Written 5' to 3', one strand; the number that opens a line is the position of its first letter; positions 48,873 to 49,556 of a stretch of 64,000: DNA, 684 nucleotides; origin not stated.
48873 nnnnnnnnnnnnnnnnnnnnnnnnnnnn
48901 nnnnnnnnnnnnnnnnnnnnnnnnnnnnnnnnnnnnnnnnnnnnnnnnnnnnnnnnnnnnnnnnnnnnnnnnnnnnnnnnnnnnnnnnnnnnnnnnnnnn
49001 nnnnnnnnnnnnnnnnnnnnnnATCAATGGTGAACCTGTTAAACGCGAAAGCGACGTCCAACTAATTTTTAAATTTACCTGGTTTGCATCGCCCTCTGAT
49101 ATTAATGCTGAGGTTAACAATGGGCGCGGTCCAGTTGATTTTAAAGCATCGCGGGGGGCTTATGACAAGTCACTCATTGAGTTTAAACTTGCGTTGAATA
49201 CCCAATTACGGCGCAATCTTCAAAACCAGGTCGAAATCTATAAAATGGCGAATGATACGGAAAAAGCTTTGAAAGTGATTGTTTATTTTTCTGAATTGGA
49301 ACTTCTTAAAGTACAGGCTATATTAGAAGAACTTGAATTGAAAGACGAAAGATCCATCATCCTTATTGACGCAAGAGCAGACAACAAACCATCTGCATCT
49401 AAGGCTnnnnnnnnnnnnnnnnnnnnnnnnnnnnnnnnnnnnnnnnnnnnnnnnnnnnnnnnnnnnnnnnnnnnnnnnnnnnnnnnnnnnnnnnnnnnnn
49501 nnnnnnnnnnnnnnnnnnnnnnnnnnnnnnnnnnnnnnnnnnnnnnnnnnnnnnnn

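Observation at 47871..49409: Uncharacterised 512-aa ORF with a PD-(D/E)xK-like motif wedged between drmD and drmMI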

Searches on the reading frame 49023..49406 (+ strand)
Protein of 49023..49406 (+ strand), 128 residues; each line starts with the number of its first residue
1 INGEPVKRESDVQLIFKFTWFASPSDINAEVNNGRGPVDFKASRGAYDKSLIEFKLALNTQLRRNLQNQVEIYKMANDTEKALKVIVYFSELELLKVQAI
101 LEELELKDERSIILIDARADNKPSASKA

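Call 85: predict_structure(alignment_id=A5)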
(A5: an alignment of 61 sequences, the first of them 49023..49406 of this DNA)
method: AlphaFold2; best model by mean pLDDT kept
length: 128 residues; sequences in the alignment: 61
mean_pLDDT: 79.7   pTM: 0.75
mean pLDDT of the five models: 79.7, 78.4, 78.0, 75.5, 74.3
residues with pLDDT >= 90: 36; 70-90: 63; 50-70: 25; < 50: 4
segments of 3 or more residues with pLDDT < 50: none
pLDDT, mean of each block of 10 residues (from residue 1): 78 79 77 62 83 90 84 55 89 95 89 89 65
secondary structure, 60 per line:
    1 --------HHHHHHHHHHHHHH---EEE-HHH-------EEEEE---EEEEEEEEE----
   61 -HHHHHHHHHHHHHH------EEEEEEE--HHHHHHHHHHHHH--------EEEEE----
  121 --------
elements in order: H9-22 E26-28 E40-44 E48-56 H62-75 E82-88 H91-103 E112-116

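Call 87: fold_search(model_id=the predicted structure, library=pdb)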
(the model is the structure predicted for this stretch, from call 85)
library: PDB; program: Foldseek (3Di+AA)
matches with E <= 10: 932; with E <= 0.001: 0
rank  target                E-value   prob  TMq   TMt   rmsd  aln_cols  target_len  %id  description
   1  4dap                  1.4e-03  1.00  0.45  0.29   5.4       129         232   13  The structure of Escherichia coli SfsA (released 2013-08-14)
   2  9u49_A                1.5e-02  0.80  0.37  0.16   6.5       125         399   13  crystal structure of Cdn1 in complex with cA4 (released 2026-02-04)
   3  8q3b_E                5.2e-02  0.63  0.38  0.27   8.7       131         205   10  The closed state of the ASFV apo-RNA polymerase (released 2024-02-14)
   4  2vld_A                5.5e-02  0.87  0.46  0.30   5.9       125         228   10  crystal structure of a repair endonuclease from Pyrococcus abyssi (released 2009-05-19)
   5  8q3k_E                6.3e-02  0.66  0.40  0.29   8.5       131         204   10  The open state of the ASFV apo-RNA polymerase (released 2024-02-14)
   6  7thj_E                7.2e-02  0.38  0.30  0.15   9.4       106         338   16  Structure of the yeast clamp loader (Replication Factor C RFC) bound to the sliding clamp (Proliferating Cell Nuclear  (released 2022-02-16)
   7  8q3y_A                9.3e-02  0.47  0.36  0.14   7.3       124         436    8  Crystal structure of apo Can2 from Thermoanaerobacter brockii (released 2023-11-22)
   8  7tic_E                9.3e-02  0.41  0.31  0.16   9.8       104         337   14  Structure of the yeast clamp loader (Replication Factor C RFC) bound to the sliding clamp (Proliferating Cell Nuclear  (released 2022-02-16)
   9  7stb_E                9.3e-02  0.20  0.25  0.13   9.7       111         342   13  Closed state of Rad24-RFC:9-1-1 bound to a 5' ss/dsDNA junction (released 2022-03-23)
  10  2vld_B                9.9e-02  0.66  0.43  0.28   6.8       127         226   12  crystal structure of a repair endonuclease from Pyrococcus abyssi (released 2009-05-19)
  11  4xgu_C                1.1e-01  0.44  0.32  0.14   5.3        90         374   18  Structure of C. elegans PCH-2 (released 2015-05-06)
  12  5gke_A                1.2e-01  0.63  0.43  0.27   6.8       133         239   13  Structure of EndoMS-dsDNA1 complex (released 2016-11-02)
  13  6dqi_A                1.4e-01  0.57  0.30  0.24   5.0        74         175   16  Crystal structure of SsuE FMN reductase Y118A mutant in apo form. (released 2019-01-09)
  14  6yxy_Bb               1.5e-01  0.41  0.27  0.27   5.8        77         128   10  State B of the Trypanosoma brucei mitoribosomal large subunit assembly intermediate (released 2020-10-14)
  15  2wyu_C                1.6e-01  0.69  0.31  0.18   3.8        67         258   12  High resolution structure of Thermus thermophilus enoyl-acyl carrier protein reductase apo-form (released 2010-11-24)
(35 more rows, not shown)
